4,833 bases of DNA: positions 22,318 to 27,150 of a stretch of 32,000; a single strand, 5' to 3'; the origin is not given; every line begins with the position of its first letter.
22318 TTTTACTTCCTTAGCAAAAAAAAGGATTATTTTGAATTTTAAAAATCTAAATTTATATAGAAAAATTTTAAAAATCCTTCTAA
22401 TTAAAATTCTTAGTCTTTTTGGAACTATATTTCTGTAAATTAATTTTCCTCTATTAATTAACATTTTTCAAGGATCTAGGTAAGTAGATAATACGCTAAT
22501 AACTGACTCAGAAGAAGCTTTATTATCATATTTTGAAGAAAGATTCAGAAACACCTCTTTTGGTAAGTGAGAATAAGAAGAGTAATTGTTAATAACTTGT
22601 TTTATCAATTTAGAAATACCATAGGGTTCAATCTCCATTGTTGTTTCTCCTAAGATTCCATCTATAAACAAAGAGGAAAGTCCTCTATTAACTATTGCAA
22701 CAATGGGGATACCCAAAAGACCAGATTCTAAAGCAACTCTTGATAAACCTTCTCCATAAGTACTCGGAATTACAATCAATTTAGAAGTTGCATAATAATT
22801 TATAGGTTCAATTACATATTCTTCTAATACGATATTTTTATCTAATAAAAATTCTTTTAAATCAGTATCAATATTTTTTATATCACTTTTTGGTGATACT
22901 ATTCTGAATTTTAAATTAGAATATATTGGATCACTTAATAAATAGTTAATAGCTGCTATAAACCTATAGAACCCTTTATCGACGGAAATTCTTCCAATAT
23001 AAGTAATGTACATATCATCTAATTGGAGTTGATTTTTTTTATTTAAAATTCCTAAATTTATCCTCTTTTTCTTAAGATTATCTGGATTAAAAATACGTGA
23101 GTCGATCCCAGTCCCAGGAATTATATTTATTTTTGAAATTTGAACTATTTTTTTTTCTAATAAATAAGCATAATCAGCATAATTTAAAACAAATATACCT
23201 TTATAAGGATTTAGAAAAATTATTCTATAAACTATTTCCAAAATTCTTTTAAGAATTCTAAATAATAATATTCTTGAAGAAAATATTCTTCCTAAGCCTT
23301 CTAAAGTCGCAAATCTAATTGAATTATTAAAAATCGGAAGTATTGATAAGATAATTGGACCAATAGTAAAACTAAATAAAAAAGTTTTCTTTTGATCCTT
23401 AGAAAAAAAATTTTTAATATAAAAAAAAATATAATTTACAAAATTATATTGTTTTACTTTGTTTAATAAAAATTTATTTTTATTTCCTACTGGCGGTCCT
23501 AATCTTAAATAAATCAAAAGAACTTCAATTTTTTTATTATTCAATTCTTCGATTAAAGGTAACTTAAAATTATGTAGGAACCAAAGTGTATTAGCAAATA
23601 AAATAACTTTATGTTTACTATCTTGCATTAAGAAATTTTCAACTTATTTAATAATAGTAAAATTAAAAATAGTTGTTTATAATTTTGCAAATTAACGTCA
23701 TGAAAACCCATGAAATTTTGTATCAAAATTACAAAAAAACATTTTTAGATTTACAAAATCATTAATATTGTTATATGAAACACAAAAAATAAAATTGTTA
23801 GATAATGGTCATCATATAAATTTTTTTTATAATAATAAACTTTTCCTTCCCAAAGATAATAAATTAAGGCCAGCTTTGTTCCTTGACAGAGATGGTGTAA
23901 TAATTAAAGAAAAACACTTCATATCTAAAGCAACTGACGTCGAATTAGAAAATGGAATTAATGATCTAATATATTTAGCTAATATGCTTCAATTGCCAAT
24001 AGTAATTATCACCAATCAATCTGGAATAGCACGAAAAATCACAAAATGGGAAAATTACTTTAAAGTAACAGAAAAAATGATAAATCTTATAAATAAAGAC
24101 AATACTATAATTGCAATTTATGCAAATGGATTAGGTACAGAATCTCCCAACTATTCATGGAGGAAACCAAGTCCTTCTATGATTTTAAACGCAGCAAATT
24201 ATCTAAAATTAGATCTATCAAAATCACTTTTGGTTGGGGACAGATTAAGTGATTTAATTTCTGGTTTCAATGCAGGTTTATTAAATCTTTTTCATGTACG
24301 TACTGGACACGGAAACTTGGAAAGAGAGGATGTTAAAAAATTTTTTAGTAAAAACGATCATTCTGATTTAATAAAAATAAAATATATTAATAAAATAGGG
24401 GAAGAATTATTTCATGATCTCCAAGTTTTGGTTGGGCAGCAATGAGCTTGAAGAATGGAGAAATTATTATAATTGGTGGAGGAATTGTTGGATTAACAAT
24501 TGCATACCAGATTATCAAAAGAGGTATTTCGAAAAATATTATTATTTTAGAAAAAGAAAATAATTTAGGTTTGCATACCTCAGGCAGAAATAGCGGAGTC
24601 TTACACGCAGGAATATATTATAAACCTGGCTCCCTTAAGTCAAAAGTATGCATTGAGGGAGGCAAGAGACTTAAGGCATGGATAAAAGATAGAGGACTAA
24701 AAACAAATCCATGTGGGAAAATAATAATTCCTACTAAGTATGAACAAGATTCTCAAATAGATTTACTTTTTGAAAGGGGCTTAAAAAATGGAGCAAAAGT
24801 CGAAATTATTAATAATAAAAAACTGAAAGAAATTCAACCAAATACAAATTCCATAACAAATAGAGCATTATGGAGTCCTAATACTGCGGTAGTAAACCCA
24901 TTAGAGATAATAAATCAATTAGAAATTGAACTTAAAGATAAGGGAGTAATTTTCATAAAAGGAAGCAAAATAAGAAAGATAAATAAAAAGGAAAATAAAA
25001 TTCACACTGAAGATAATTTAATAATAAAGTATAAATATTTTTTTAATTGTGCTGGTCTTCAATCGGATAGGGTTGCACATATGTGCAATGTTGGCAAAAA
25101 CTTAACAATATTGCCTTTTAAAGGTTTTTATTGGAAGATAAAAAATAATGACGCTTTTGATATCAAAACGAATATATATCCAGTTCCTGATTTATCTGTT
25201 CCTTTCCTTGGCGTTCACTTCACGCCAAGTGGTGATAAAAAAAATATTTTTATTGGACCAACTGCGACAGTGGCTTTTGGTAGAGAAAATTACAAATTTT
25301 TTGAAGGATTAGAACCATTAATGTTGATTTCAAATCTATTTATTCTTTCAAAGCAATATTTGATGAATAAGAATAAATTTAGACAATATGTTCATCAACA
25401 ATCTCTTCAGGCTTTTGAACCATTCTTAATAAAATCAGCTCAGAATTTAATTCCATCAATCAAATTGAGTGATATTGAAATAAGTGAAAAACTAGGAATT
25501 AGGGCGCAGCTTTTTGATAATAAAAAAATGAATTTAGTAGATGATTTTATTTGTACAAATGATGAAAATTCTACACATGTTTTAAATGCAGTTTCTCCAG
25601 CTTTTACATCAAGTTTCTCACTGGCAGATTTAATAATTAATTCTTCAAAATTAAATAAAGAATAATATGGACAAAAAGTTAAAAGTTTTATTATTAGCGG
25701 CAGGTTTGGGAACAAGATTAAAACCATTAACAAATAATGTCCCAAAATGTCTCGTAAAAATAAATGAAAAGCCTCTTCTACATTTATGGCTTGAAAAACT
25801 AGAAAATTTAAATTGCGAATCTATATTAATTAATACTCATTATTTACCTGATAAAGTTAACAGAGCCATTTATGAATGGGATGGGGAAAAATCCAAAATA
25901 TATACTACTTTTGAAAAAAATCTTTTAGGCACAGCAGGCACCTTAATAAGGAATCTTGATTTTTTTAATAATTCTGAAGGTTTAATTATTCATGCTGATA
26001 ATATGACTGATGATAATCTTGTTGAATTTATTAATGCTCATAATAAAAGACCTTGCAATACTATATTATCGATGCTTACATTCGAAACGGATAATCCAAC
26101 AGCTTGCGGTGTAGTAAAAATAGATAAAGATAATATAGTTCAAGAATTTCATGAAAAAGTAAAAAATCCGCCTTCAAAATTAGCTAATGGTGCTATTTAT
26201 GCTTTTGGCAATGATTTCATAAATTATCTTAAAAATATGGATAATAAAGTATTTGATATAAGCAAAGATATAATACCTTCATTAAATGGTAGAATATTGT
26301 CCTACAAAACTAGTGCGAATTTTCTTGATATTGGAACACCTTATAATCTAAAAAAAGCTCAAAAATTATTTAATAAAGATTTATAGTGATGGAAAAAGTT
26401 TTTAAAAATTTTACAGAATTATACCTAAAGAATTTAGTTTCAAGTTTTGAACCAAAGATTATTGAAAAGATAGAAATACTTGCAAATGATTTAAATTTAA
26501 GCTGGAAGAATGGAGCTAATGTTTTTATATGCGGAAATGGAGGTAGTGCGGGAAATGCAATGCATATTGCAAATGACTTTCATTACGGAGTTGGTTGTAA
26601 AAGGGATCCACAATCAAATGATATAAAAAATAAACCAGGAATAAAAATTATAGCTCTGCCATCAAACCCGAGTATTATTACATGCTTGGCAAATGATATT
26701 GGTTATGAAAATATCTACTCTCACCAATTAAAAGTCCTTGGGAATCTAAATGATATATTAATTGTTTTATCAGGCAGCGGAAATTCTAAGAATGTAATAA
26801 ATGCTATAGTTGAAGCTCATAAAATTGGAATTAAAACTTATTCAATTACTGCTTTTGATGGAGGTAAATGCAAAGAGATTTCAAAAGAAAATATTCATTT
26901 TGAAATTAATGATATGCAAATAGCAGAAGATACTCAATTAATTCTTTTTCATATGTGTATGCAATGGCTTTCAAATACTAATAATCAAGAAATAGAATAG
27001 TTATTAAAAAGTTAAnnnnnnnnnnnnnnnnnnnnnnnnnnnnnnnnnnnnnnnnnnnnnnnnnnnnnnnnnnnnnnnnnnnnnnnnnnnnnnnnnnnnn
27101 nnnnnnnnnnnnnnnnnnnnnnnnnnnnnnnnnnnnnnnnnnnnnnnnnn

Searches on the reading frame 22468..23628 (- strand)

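Call 6: search_protein_families(library=pfam, proteins=[window:22468-23628:-], max_evalue=0.001)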
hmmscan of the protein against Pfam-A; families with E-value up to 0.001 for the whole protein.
window:22468-23628:- (386 aa): 2 families
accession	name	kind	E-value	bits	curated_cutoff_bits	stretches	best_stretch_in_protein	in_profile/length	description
PF00534.26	Glycos_transf_1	-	1.3e-13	51.3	26.4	1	197-354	7-164/172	Glycosyl transferases group 1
PF13692.12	Glyco_trans_1_4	-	1.1e-11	45.6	27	1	207-343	3-134/142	Glycosyl transferases group 1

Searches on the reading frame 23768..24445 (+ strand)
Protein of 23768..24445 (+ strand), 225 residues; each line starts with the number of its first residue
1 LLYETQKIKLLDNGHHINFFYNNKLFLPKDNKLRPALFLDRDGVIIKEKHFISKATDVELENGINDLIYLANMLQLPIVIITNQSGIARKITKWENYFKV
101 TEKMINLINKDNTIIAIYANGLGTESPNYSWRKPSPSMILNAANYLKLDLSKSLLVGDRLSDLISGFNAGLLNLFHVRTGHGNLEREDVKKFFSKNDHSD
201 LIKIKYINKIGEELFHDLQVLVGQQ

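Call 7: search_protein_families(library=pfam, proteins=[window:23768-24445:+], max_evalue=0.001)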
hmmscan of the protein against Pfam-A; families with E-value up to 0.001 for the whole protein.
window:23768-24445:+ (225 aa): 4 families
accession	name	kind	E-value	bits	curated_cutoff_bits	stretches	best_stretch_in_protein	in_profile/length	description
PF13242.12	Hydrolase_like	-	2.8e-08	34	22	1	131-185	2-56/75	HAD-hyrolase-like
PF08645.17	PNK3P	-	2.2e-07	31.2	22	1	40-160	6-127/161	Polynucleotide kinase 3 phosphatase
PF13419.12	HAD_2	-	1.1e-05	26.1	23.8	1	131-171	133-173/178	Haloacid dehalogenase-like hydrolase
PF00702.32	Hydrolase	-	0.00017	22.4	26.4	0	131-170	152-191/191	haloacid dehalogenase-like hydrolase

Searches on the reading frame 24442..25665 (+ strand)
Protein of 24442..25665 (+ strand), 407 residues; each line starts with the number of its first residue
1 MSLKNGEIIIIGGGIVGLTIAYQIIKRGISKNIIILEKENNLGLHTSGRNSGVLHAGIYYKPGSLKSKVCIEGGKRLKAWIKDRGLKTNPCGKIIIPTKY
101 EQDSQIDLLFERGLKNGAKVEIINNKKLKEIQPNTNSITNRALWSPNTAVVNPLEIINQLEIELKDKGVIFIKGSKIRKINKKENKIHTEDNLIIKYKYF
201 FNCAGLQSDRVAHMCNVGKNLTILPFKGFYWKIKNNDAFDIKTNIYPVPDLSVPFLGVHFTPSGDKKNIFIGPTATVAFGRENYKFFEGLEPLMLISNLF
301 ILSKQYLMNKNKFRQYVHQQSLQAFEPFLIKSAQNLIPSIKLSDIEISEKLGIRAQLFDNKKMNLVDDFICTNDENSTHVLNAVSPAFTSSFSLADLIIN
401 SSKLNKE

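Call 7: search_protein_families(library=pfam, proteins=[window:24442-25665:+], max_evalue=0.001)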
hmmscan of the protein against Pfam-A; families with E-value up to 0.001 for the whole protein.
window:24442-25665:+ (407 aa): 3 families
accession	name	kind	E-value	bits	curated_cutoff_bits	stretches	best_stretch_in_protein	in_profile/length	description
PF01266.30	DAO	-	5.1e-52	178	27.9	1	8-398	2-350/353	FAD dependent oxidoreductase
PF13450.12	NAD_binding_8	-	3.8e-06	27.5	21.9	1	10-49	1-38/68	NAD(P)-binding Rossmann-like domain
PF07992.20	Pyr_redox_2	-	6.2e-05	23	26.1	0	155-210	184-241/291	Pyridine nucleotide-disulphide oxidoreductase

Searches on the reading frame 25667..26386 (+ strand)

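Call 7: search_protein_families(library=pfam, proteins=[window:25667-26386:+], max_evalue=0.001)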
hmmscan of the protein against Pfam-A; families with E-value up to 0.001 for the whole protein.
window:25667-26386:+ (239 aa): 2 families
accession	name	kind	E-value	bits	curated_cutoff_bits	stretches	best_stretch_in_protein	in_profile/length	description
PF00483.29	NTP_transferase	-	1.5e-32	113.5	21.2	1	7-234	2-241/245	Nucleotidyl transferase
PF12804.13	NTP_transf_3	-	2.5e-06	28.2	27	1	8-66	2-53/160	MobA-like NTP transferase domain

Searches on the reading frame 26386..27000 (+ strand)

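Call 7: search_protein_families(library=pfam, proteins=[window:26386-27000:+], max_evalue=0.001)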
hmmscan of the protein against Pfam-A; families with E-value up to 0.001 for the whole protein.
window:26386-27000:+ (204 aa): 2 families
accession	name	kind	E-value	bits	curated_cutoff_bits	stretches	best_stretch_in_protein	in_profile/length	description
PF13580.11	SIS_2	-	1.5e-18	67.6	27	1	14-155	6-137/138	SIS domain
PF01380.27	SIS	-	0.00043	20.5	25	1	121-173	53-105/131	SIS domain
